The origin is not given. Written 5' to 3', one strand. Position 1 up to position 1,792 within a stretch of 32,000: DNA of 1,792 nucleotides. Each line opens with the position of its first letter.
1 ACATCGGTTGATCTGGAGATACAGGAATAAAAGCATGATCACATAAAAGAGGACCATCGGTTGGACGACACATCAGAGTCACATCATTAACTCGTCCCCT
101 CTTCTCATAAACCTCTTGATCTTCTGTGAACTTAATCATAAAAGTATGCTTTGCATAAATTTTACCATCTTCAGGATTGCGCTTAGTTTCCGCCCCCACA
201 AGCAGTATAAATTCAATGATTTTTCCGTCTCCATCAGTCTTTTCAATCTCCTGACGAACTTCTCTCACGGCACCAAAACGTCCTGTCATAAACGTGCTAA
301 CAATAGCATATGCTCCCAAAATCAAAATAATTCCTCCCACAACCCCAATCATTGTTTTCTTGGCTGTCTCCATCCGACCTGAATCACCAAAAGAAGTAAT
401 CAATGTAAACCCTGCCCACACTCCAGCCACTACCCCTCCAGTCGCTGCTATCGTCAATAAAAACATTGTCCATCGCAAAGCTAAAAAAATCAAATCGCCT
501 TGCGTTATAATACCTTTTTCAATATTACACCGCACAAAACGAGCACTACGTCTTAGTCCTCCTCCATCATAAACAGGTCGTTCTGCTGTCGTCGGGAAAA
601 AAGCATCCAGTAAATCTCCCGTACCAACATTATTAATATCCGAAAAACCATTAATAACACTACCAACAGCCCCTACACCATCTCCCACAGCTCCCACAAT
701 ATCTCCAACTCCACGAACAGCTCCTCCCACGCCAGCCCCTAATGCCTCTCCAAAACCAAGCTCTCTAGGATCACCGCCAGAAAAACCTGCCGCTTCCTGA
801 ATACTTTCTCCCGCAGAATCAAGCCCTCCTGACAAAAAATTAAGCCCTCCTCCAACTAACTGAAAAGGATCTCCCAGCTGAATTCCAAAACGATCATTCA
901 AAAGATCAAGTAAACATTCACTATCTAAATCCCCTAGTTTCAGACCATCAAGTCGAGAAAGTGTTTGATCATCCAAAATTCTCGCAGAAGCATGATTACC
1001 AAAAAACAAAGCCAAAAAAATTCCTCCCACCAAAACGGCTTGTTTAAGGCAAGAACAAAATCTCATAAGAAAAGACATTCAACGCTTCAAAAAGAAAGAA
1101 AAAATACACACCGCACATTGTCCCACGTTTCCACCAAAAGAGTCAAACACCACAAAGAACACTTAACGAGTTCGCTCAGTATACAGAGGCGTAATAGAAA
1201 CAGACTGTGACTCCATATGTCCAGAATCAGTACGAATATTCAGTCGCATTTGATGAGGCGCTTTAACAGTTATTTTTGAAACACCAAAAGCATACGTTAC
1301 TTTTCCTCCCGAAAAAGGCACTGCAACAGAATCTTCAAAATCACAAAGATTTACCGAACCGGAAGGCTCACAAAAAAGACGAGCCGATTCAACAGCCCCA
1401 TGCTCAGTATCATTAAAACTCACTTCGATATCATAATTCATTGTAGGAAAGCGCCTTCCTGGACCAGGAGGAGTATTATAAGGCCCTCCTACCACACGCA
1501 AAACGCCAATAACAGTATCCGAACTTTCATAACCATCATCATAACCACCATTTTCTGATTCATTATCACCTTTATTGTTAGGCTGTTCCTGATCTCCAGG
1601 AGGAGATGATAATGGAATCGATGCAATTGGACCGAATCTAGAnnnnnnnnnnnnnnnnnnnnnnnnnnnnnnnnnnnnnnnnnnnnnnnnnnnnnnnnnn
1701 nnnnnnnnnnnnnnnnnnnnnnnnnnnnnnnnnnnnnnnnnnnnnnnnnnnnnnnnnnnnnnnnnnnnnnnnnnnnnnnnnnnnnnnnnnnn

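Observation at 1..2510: Tandem pilin-like genes share a promoter and N-terminal/pilin module but carry unrelated C-terminal domains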

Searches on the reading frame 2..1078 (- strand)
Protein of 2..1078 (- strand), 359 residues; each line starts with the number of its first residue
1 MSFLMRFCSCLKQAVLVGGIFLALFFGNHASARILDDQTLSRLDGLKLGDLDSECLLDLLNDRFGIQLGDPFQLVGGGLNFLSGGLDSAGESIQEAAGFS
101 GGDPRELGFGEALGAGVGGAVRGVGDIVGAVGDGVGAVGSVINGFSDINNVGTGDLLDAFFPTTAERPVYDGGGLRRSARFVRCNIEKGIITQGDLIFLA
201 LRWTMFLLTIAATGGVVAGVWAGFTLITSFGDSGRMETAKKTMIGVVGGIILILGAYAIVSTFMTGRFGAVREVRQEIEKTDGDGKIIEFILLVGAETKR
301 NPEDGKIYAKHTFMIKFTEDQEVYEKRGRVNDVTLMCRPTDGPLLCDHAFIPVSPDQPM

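Call 5: search_protein_families(library=pfam, proteins=[window:2-1078:-], max_evalue=10)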
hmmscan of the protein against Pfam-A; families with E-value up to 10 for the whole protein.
window:2-1078:- (359 aa): 3 families
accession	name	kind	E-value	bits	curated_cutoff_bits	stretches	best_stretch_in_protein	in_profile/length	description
PF18895.5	T4SS_pilin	-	0.0024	18.3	26.6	1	203-263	12-71/71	Type IV secretion system pilin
PF11377.13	DUF3180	-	0.084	13.5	28.4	1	202-257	68-125/135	Protein of unknown function (DUF3180)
PF04956.18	TrbC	-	0.52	11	27.9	1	204-263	45-98/98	TrbC/VIRB2 pilin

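Call 6: search_protein_families(library=ncbifam, proteins=[window:2-1078:-], max_evalue=10)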
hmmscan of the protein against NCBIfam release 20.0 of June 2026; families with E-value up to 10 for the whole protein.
window:2-1078:- (359 aa): 2 families
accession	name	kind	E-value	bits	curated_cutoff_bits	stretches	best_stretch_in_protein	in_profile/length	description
NF045849.1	ICE_MMCAP2_0565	equivalog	0.0042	16.7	40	1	206-263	16-76/80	Mbov_0395 family pilin-like conjugal transfer protein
NF033218.1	anchor_AmaP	equivalog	0.23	11.2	55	1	204-287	10-87/166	alkaline shock response membrane anchor protein AmaP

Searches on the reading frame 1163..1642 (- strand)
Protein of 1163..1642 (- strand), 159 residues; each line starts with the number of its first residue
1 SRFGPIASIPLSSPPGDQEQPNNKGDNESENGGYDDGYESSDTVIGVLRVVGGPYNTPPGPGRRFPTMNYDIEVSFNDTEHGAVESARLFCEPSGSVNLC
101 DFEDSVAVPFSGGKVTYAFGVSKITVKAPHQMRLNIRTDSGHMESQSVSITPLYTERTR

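Call 23: search_protein_families(library=pfam, proteins=[window:1163-1642:-], max_evalue=10)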
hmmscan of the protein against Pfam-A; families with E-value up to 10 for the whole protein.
window:1163-1642:- (159 aa): 0 families

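Call 25: find_homologous_proteins(query=window:1166-1549:-, max_evalue=10)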
Query window:1166-1549:-: 9 candidates shared short words with the query, none scored E <= 10.
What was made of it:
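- Tried and rejected: A homolog search with the C-domain alone returned nothing, not even its own protein (call 25).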
